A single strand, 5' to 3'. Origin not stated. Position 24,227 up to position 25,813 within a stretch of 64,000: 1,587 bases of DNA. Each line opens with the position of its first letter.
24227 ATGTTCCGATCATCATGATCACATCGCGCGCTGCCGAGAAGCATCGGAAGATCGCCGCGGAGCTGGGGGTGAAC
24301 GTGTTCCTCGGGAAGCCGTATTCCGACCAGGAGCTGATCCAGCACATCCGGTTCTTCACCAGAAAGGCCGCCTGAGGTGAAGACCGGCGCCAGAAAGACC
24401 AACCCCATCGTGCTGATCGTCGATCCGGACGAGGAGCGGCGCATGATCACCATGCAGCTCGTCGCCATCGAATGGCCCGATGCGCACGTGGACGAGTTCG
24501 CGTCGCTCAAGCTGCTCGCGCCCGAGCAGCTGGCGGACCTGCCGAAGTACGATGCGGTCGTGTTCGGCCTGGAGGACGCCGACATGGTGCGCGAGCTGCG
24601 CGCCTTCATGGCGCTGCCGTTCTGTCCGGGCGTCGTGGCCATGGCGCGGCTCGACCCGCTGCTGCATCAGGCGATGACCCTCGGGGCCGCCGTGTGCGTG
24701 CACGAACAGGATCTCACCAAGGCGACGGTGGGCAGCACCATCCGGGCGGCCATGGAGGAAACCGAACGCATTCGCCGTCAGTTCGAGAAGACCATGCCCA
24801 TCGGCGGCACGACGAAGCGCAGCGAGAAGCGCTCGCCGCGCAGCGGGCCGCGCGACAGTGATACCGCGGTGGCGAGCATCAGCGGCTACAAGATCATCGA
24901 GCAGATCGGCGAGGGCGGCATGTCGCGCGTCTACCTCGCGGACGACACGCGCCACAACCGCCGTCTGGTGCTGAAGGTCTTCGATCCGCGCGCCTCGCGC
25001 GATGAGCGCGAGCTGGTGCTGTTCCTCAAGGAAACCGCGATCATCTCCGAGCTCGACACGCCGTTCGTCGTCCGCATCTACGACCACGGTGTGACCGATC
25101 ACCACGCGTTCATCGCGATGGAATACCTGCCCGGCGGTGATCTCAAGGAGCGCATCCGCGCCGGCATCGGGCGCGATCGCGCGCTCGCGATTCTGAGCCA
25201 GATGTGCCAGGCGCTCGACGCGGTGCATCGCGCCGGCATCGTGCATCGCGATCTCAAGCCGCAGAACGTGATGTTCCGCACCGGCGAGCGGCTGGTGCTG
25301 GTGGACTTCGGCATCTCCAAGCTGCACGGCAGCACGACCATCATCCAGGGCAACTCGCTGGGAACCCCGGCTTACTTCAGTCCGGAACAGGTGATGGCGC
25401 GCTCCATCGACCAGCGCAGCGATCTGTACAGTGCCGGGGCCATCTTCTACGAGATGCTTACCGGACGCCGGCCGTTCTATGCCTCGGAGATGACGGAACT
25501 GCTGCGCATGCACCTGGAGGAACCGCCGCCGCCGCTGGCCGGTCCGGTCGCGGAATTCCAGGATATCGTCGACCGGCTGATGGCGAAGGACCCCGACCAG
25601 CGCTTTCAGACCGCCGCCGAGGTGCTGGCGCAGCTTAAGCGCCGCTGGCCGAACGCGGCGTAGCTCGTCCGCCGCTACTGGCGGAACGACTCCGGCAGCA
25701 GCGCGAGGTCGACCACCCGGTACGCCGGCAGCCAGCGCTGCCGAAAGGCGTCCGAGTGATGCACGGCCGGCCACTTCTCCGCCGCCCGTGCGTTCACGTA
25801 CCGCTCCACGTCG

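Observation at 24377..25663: Pseudo-receiver/Hanks Ser-Thr kinase fusion directly following chpA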

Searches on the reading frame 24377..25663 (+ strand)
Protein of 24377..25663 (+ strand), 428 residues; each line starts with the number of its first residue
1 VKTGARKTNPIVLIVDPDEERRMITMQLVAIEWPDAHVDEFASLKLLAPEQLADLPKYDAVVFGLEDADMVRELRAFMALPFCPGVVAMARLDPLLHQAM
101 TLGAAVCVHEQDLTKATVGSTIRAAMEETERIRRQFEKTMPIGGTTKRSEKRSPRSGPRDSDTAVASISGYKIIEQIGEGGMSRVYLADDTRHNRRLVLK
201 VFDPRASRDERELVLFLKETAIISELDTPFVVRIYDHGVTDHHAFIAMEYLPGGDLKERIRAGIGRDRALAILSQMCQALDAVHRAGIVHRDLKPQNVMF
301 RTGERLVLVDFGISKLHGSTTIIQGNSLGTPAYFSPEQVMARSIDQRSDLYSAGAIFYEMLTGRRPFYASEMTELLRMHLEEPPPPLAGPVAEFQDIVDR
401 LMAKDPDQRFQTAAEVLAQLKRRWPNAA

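Call 5: search_protein_families(library=pfam, proteins=[window:24377-25663:+], max_evalue=0.01)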
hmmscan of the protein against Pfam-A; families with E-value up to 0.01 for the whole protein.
window:24377-25663:+ (428 aa): 9 families
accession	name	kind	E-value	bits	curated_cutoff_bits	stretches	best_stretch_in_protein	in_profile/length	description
PF00069.31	Pkinase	-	4.6e-48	164.3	31.7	1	171-417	1-258/263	Protein kinase domain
PF07714.23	PK_Tyr_Ser-Thr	-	1.4e-29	103.7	23.1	1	172-411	2-250/258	Protein tyrosine and serine/threonine kinase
PF01636.29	APH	-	1.1e-11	45.4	23.2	2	174-286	2-110/239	Phosphotransferase enzyme family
PF03109.22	ABC1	-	1.8e-05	24.4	22.9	1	242-315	141-215/244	ABC1 atypical kinase-like domain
PF06293.20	Kdo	-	5.7e-05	23.1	21.3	1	238-312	87-167/207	Lipopolysaccharide kinase (Kdo/WaaP) family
PF17667.7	Pkinase_fungal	-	0.0027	16.9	24.1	0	268-341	287-367/387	Fungal protein kinase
PF13095.12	FTA2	-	0.0031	17.6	30.2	0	268-312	172-211/214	Kinetochore Sim4 complex subunit FTA2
PF19974.5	TCAD9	-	0.0058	16.3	40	0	274-311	286-321/429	Ternary complex associated domain 9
PF01163.29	RIO1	-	0.0066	16.5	22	0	246-312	83-149/187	RIO domain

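Call 7: find_homologous_proteins(query=window:24377-25660:+, max_evalue=0.00001)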
Query window:24377-25660:+ (428 aa): 5855 proteins with E <= 0.00001 among 8000 candidates; the best 120 are listed.
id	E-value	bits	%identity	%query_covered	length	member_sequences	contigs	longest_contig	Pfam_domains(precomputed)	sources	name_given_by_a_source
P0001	3.9e-269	910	95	100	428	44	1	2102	PF07714.24,PF00069.32,PF01636.30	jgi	-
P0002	2.7e-238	809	86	99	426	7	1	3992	PF07714.24,PF00069.32,PF03109.23,PF01636.30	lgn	-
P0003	8.5e-230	781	82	99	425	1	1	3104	PF07714.24,PF00069.32,PF01636.30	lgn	-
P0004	8.8e-195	665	86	82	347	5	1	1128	PF07714.24,PF00069.32,PF01636.30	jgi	-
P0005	7.2e-152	524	58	98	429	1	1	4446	PF06293.21,PF07714.24,PF00069.32,PF03109.23,PF01636.30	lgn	-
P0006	4.0e-103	364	45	98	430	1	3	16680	PF07714.24,PF00069.32,PF01636.30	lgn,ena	-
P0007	1.2e-94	336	43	96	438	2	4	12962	PF07714.24,PF00069.32,PF03109.23,PF01636.30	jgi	jgi:eukaryotic-like serine/threonine-protein kinase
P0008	9.3e-93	329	42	97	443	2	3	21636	PF06293.21,PF07714.24,PF00069.32,PF01636.30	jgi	jgi:hypothetical protein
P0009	3.1e-92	328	42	98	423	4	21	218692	PF07714.24,PF00069.32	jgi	jgi:eukaryotic-like serine/threonine-protein kinase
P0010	4.0e-92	327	40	97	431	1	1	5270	PF07714.24,PF00069.32,PF01636.30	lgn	-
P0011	9.4e-90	319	41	98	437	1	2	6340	PF07714.24,PF00069.32,PF01636.30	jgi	jgi:hypothetical protein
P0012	1.3e-88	316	40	97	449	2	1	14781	PF07714.24,PF00069.32,PF03109.23,PF00072.31,PF17667.8,PF01636.30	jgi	jgi:eukaryotic-like serine/threonine-protein kinase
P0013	1.6e-88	315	43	94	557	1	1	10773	PF07714.24,PF00069.32,PF03109.23,PF00072.31,PF01627.29,PF01636.30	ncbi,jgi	jgi:serine/threonine protein kinase/DNA-binding NarL/FixJ family response regulator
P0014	8.1e-88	313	40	97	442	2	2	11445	PF07714.24,PF00069.32,PF03109.23,PF01636.30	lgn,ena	-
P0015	4.8e-87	311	39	96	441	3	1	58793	PF07714.24,PF00069.32,PF03109.23,PF01636.30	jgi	jgi:eukaryotic-like serine/threonine-protein kinase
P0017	2.5e-86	308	42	95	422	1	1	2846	PF07714.24,PF00069.32,PF03109.23,PF00072.31,PF01636.30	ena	-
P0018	4.6e-86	307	39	96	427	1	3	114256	PF07714.24,PF00069.32,PF03109.23,PF00072.31,PF01636.30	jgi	jgi:DNA-binding response OmpR family regulator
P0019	1.1e-85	306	42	95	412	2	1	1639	PF07714.24,PF00069.32,PF03109.23,PF00072.31,PF17667.8,PF01636.30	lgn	-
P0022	2.2e-85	305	40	97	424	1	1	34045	PF07714.24,PF00069.32,PF03109.23,PF01636.30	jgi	jgi:hypothetical protein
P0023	2.3e-85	305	42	96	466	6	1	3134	PF07714.24,PF00069.32,PF03109.23,PF00072.31,PF17667.8,PF01636.30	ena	-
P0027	1.2e-84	303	41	97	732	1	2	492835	PF07714.24,PF00069.32,PF03109.23,PF00072.31,PF01636.30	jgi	jgi:DNA-binding response OmpR family regulator/tRNA A-37 threonylcarbamoyl transferase component Bud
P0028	1.4e-84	302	38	96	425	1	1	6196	PF07714.24,PF00069.32,PF03109.23,PF00072.31,PF01636.30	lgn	-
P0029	2.2e-84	302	41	95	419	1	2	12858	PF07714.24,PF00069.32,PF03109.23,PF00072.31,PF01636.30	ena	-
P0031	1.1e-83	300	40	96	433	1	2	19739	PF07714.24,PF00069.32,PF03109.23,PF00072.31,PF01636.30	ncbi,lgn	-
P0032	1.8e-83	299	38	97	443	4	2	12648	PF07714.24,PF00069.32,PF03109.23,PF00072.31,PF01636.30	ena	-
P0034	3.3e-83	298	41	96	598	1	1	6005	PF07714.24,PF00069.32,PF00072.31,PF01636.30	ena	-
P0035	4.7e-83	297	39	97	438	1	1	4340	PF07714.24,PF00069.32,PF03109.23,PF00072.31,PF01636.30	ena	-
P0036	5.5e-83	297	40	96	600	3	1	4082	PF07714.24,PF00069.32,PF00072.31,PF01636.30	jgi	jgi:serine/threonine protein kinase/CheY-like chemotaxis protein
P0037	6.2e-83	297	38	96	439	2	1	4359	PF07714.24,PF00069.32,PF03109.23,PF00072.31,PF01636.30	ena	-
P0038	6.5e-83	297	38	97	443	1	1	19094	PF07714.24,PF00069.32,PF03109.23,PF00072.31,PF01636.30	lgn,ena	-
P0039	7.4e-83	297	37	97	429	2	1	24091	PF07714.24,PF00069.32,PF03109.23,PF00072.31,PF01636.30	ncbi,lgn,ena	-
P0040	1.2e-82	296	38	97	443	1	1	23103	PF07714.24,PF00069.32,PF03109.23,PF00072.31,PF01636.30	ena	-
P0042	1.3e-82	296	40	96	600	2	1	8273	PF07714.24,PF00069.32,PF00072.31,PF01636.30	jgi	jgi:serine/threonine protein kinase/FixJ family two-component response regulator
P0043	4.9e-82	294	38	97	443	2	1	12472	PF07714.24,PF00069.32,PF00072.31,PF01636.30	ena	-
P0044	7.5e-82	293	40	95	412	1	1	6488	PF07714.24,PF00069.32,PF03109.23,PF00072.31,PF17667.8,PF01636.30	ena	-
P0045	7.7e-82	293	40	98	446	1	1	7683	PF07714.24,PF00069.32,PF03109.23,PF00072.31,PF01636.30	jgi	jgi:eukaryotic-like serine/threonine-protein kinase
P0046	9.2e-82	293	39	97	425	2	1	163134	PF07714.24,PF00069.32,PF03109.23,PF01163.29,PF01636.30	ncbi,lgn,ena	-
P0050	3.8e-80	288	38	96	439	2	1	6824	PF07714.24,PF00069.32,PF03109.23,PF00072.31,PF01636.30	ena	-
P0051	6.9e-80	287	38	95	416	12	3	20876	PF07714.24,PF00069.32,PF03109.23,PF00072.31,PF17667.8,PF01636.30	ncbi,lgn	-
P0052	1.9e-79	286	37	97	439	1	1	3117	PF07714.24,PF00069.32,PF03109.23,PF00072.31,PF01636.30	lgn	-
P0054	1.7e-78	282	40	95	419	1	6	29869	PF07714.24,PF00069.32,PF03109.23,PF00072.31,PF17667.8,PF01636.30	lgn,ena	-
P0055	2.4e-78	282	41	95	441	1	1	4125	PF07714.24,PF00069.32,PF03109.23,PF00072.31,PF01636.30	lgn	-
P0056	1.4e-77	279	40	95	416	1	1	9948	PF07714.24,PF00069.32,PF03109.23,PF00072.31,PF01636.30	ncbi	ncbi:MAG: protein kinase domain-containing protein [Burkholderiales bacterium]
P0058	2.8e-77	278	37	99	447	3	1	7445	PF07714.24,PF00069.32,PF03109.23,PF00072.31,PF01636.30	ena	-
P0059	3.6e-77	278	37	95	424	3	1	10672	PF06293.21,PF07714.24,PF00069.32,PF03109.23,PF00072.31,PF01636.30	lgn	-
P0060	3.9e-77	278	41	96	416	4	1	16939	PF07714.24,PF00069.32,PF03109.23,PF00072.31,PF01636.30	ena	-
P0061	4.0e-77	278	40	95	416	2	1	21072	PF07714.24,PF00069.32,PF03109.23,PF00072.31,PF01636.30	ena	-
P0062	4.3e-77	278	37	96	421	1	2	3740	PF07714.24,PF00069.32,PF00072.31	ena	-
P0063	5.1e-77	278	38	97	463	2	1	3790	PF07714.24,PF00069.32,PF03109.23,PF00072.31,PF01636.30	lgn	-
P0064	5.7e-77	277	37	97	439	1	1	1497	PF07714.24,PF00069.32,PF03109.23,PF00072.31,PF01636.30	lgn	-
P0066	8.2e-77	277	40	95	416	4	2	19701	PF07714.24,PF00069.32,PF03109.23,PF00072.31,PF01636.30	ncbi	ncbi:MAG: protein kinase [Burkholderiales bacterium]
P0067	9.5e-77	277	39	95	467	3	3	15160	PF07714.24,PF00069.32,PF03109.23,PF00072.31,PF01636.30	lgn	-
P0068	1.0e-76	277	36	97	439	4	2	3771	PF07714.24,PF00069.32,PF03109.23,PF00072.31,PF01636.30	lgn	-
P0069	1.7e-76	276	40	95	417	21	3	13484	PF07714.24,PF00069.32,PF03109.23,PF00072.31,PF01636.30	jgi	jgi:tRNA A-37 threonylcarbamoyl transferase component Bud32/FixJ family two-component response regul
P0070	2.0e-76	276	41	95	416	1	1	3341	PF07714.24,PF00069.32,PF03109.23,PF00072.31,PF01636.30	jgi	jgi:FixJ family two-component response regulator/tRNA A-37 threonylcarbamoyl transferase component B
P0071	2.2e-76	275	41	95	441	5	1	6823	PF07714.24,PF00069.32,PF03109.23,PF00072.31,PF01636.30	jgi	jgi:FixJ family two-component response regulator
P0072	2.8e-76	275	40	95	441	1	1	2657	PF07714.24,PF00069.32,PF03109.23,PF00072.31,PF01636.30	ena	-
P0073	4.2e-76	275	39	96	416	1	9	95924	PF07714.24,PF00069.32,PF03109.23,PF00072.31,PF01636.30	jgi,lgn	-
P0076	2.5e-75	272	38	95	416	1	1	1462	PF07714.24,PF00069.32,PF03109.23,PF00072.31,PF01636.30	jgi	jgi:FixJ family two-component response regulator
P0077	2.5e-75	272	37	95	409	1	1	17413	PF07714.24,PF00069.32,PF03109.23,PF00072.31,PF01636.30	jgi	jgi:CheY-like chemotaxis protein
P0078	3.4e-75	272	35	99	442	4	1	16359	PF07714.24,PF00069.32,PF03109.23,PF00072.31,PF01636.30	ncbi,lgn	-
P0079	3.6e-75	271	39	95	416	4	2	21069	PF07714.24,PF00069.32,PF03109.23,PF00072.31,PF01636.30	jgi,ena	-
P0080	6.8e-75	271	39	96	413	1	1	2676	PF07714.24,PF00069.32,PF03109.23,PF00072.31,PF01636.30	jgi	jgi:tRNA A-37 threonylcarbamoyl transferase component Bud32/ActR/RegA family two-component response 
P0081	8.7e-75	270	36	99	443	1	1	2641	PF07714.24,PF00069.32,PF03109.23,PF00072.31,PF01636.30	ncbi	-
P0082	1.8e-74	269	40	95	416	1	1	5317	PF07714.24,PF00069.32,PF03109.23,PF00072.31,PF01636.30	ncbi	-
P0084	2.4e-74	269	40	95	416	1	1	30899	PF07714.24,PF00069.32,PF03109.23,PF00072.31,PF01636.30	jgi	jgi:FixJ family two-component response regulator/tRNA A-37 threonylcarbamoyl transferase component B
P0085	2.5e-74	269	40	95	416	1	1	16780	PF07714.24,PF00069.32,PF03109.23,PF00072.31,PF01636.30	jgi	-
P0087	3.7e-74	268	40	95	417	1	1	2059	PF07714.24,PF00069.32,PF03109.23,PF00072.31,PF01636.30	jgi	-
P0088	4.3e-74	268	40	95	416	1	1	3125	PF07714.24,PF00069.32,PF03109.23,PF00072.31,PF01636.30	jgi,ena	-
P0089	4.8e-74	268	38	95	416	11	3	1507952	PF07714.24,PF00069.32,PF03109.23,PF00072.31,PF01636.30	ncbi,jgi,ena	jgi:tRNA A-37 threonylcarbamoyl transferase component Bud32/FixJ family two-component response regul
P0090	1.2e-73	266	39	95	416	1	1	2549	PF07714.24,PF00069.32,PF03109.23,PF00072.31,PF01636.30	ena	-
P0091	1.9e-73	266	40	95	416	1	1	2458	PF07714.24,PF00069.32,PF03109.23,PF00072.31,PF01636.30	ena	-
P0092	2.2e-73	266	36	96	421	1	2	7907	PF07714.24,PF00069.32,PF00072.31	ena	-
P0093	2.6e-73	265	39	95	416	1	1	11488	PF07714.24,PF00069.32,PF03109.23,PF00072.31,PF01636.30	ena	-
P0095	3.1e-73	265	38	94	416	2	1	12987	PF07714.24,PF00069.32,PF03109.23,PF00072.31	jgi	jgi:CheY-like chemotaxis protein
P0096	3.2e-73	265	39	95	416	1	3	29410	PF07714.24,PF00069.32,PF03109.23,PF00072.31,PF01636.30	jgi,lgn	jgi:FixJ family two-component response regulator/tRNA A-37 threonylcarbamoyl transferase component B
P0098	4.1e-73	265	35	96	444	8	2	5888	PF07714.24,PF00069.32,PF03109.23,PF00072.31,PF01636.30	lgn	-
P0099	4.6e-73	265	50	59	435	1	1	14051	PF07714.24,PF00069.32,PF03109.23,PF00072.31,PF01636.30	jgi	-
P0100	5.8e-73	264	39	95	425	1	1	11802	PF07714.24,PF00069.32,PF03109.23,PF00072.31,PF01636.30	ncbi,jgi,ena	jgi:FixJ family two-component response regulator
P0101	5.8e-73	264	40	95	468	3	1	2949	PF07714.24,PF00069.32,PF03109.23,PF00072.31,PF01636.30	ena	-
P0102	6.0e-73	264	40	95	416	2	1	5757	PF07714.24,PF00069.32,PF03109.23,PF00072.31,PF17667.8,PF01636.30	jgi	-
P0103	6.5e-73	264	39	95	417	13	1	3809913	PF07714.24,PF00069.32,PF03109.23,PF00072.31,PF01636.30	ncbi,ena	-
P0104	6.8e-73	264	39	95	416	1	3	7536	PF07714.24,PF00069.32,PF03109.23,PF00072.31,PF01636.30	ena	-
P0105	8.1e-73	264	40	95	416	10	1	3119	PF07714.24,PF00069.32,PF03109.23,PF00072.31,PF01636.30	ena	-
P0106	8.8e-73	264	39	95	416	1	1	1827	PF07714.24,PF00069.32,PF03109.23,PF00072.31,PF01636.30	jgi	jgi:FixJ family two-component response regulator/tRNA A-37 threonylcarbamoyl transferase component B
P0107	1.1e-72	263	40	95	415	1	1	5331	PF07714.24,PF00069.32,PF03109.23,PF00072.31,PF01636.30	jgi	-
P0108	1.3e-72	263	39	95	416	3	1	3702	PF07714.24,PF00069.32,PF03109.23,PF00072.31,PF01636.30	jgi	-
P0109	1.3e-72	263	39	95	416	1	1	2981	PF07714.24,PF00069.32,PF03109.23,PF00072.31,PF01636.30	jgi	jgi:eukaryotic-like serine/threonine-protein kinase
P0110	1.7e-72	263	37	95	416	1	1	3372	PF07714.24,PF00069.32,PF03109.23,PF00072.31,PF01636.30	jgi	jgi:FixJ family two-component response regulator/tRNA A-37 threonylcarbamoyl transferase component B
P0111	1.8e-72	263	39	95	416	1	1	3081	PF07714.24,PF00069.32,PF03109.23,PF00072.31,PF01636.30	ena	-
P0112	2.2e-72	262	36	96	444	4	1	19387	PF07714.24,PF00069.32,PF03109.23,PF00072.31,PF01636.30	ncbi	ncbi:MAG: protein kinase [Burkholderiales bacterium]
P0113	2.3e-72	262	38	95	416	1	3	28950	PF07714.24,PF00069.32,PF03109.23,PF00072.31,PF01636.30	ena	-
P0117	4.6e-72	261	38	95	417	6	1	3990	PF07714.24,PF00069.32,PF03109.23,PF00072.31,PF01636.30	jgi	jgi:serine/threonine-protein kinase PpkA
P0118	7.1e-72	261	39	95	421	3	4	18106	PF07714.24,PF00069.32,PF03109.23,PF00072.31,PF01636.30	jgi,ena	-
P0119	7.5e-72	261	39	95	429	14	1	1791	PF07714.24,PF00069.32,PF03109.23,PF00072.31,PF01636.30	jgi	-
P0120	8.0e-72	260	39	95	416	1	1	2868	PF07714.24,PF00069.32,PF03109.23,PF00072.31,PF01636.30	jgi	jgi:FixJ family two-component response regulator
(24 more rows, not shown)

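Call 10: find_encoding_contigs(protein=P0009, flank=10000, max_places=3)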
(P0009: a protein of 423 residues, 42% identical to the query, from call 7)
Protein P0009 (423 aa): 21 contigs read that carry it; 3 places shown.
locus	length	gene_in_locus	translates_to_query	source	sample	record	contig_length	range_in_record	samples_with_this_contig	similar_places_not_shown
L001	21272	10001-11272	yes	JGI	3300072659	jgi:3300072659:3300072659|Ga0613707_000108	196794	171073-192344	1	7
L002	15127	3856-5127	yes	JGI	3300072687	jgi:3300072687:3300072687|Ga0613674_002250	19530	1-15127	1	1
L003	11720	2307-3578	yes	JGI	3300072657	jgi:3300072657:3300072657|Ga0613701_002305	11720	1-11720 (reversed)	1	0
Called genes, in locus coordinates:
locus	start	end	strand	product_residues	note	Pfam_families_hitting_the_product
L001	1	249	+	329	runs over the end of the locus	PF00890:FAD_binding_2 (weak), PF01266:DAO, PF01946:Thi4 (weak), PF03486:HI0933_like (faint), PF07992:Pyr_redox_2, PF13450:NAD_binding_8, PF01593:Amino_oxidase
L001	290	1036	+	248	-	PF00106:adh_short, PF13561:adh_short_C2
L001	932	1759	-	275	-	-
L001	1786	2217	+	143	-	PF00072:Response_reg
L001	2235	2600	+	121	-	PF00072:Response_reg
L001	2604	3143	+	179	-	PF01584:CheW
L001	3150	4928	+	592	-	PF00015:MCPsignal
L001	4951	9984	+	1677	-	PF27543:FimL_C (faint), PF26379:FimL_2nd, PF01627:Hpt, PF02518:HATPase_c, PF01584:CheW, PF00072:Response_reg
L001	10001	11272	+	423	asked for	PF00069:Pkinase, PF07714:PK_Tyr_Ser-Thr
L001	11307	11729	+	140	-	PF01814:Hemerythrin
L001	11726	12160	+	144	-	PF01152:Bac_globin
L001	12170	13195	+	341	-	PF00111:Fer2, PF00970:FAD_binding_6, PF00175:NAD_binding_1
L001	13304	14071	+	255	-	PF00378:ECH_1, PF16113:ECH_2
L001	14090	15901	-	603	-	PF00270:DEAD, PF00271:Helicase_C, PF16124:RecQ_Zn_bind, PF09382:RQC, PF00570:HRDC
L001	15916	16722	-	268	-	PF00106:adh_short, PF01370:Epimerase (weak), PF08659:KR, PF13561:adh_short_C2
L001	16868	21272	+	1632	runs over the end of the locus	PF21075:GDH_ACT1, PF21073:GDH_HM1, PF21076:GDH_ACT2, PF21079:GDH_HM2, PF21077:GDH_ACT3, PF21078:GDH_HM3, PF05088:Bac_GDH_CD, PF21074:GDH_C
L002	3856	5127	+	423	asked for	PF00069:Pkinase, PF07714:PK_Tyr_Ser-Thr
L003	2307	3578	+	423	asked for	PF00069:Pkinase, PF07714:PK_Tyr_Ser-Thr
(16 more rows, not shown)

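Call 11: find_encoding_contigs(protein=P0006, flank=10000, max_places=3)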
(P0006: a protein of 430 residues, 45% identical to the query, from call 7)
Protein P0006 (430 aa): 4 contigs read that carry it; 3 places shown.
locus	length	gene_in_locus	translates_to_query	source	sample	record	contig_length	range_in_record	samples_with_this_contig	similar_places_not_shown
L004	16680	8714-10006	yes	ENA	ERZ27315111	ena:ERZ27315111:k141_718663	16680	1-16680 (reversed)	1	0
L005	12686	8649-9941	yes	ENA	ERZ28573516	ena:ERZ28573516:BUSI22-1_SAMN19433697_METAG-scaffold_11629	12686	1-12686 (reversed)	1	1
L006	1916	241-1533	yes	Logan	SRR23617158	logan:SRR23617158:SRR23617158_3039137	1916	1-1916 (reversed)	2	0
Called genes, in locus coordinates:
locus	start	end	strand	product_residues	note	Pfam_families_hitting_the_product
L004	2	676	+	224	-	?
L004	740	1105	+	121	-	PF00072:Response_reg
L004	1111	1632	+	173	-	PF01584:CheW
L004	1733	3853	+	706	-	PF00015:MCPsignal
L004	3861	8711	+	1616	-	PF26379:FimL_2nd, PF27543:FimL_C (weak), PF01627:Hpt, PF02895:H-kinase_dim (weak), PF02518:HATPase_c, PF01584:CheW, PF00072:Response_reg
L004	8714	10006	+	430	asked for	PF01636:APH (faint), PF00069:Pkinase, PF07714:PK_Tyr_Ser-Thr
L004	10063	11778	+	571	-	PF01011:PQQ, PF13360:PQQ_2, PF01011:PQQ, PF13360:PQQ_2, PF13570:Beta-prop_ACSF4 (weak)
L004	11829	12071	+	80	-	PF04014:MazE_antitoxin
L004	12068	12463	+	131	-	PF01850:PIN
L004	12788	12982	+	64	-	-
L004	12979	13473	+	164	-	-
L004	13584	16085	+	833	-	PF24883:NPHP3_N (faint), PF13401:AAA_22 (faint), PF25873:WHD_MalT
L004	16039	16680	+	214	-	?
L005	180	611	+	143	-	PF00072:Response_reg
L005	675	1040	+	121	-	PF00072:Response_reg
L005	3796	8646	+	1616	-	PF26379:FimL_2nd, PF27543:FimL_C (weak), PF01627:Hpt, PF02895:H-kinase_dim (weak), PF02518:HATPase_c, PF01584:CheW, PF00072:Response_reg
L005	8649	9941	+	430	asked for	PF01636:APH (faint), PF00069:Pkinase, PF07714:PK_Tyr_Ser-Thr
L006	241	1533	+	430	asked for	PF01636:APH (faint), PF00069:Pkinase, PF07714:PK_Tyr_Ser-Thr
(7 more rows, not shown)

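Call 12: find_encoding_contigs(protein=P0018, flank=10000, max_places=2)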
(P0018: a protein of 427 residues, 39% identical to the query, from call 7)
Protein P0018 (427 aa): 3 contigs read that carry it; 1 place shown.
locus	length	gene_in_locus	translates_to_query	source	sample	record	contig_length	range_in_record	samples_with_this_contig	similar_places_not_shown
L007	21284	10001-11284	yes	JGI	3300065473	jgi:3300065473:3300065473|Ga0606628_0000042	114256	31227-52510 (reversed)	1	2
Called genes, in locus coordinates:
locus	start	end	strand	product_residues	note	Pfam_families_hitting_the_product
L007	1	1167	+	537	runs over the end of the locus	PF00890:FAD_binding_2, PF01266:DAO, PF03486:HI0933_like (faint), PF12831:FAD_oxidored (weak)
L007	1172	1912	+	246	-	PF00378:ECH_1, PF16113:ECH_2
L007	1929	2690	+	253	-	PF00378:ECH_1, PF16113:ECH_2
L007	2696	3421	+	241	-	PF00132:Hexapep (faint), PF14602:Hexapep_2 (faint)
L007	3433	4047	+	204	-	PF24788:AtPDCT1_2, PF01569:PAP2 (weak), PF14360:PAP2_C (weak)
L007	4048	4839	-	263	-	PF00596:Aldolase_II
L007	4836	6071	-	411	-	PF06500:FrsA-like, PF02129:Peptidase_S15, PF12146:Hydrolase_4 (faint), PF00326:Peptidase_S9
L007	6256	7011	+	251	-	PF00106:adh_short, PF13561:adh_short_C2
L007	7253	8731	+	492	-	PF00989:PAS, PF08448:PAS_4, PF13426:PAS_9 (weak), PF13188:PAS_8 (weak)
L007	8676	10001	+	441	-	PF00072:Response_reg, PF00211:Guanylate_cyc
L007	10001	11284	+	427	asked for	PF00072:Response_reg, PF01636:APH (faint), PF00069:Pkinase, PF07714:PK_Tyr_Ser-Thr, PF03109:ABC1 (weak)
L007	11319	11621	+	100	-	PF01627:Hpt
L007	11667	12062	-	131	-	PF00072:Response_reg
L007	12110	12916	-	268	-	PF00072:Response_reg, PF00486:Trans_reg_C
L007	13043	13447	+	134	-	PF00072:Response_reg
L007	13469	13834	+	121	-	PF00072:Response_reg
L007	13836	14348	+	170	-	PF01584:CheW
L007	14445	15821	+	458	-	PF00015:MCPsignal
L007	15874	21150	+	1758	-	PF26379:FimL_2nd, PF27543:FimL_C, PF01627:Hpt, PF02518:HATPase_c, PF01584:CheW, PF00072:Response_reg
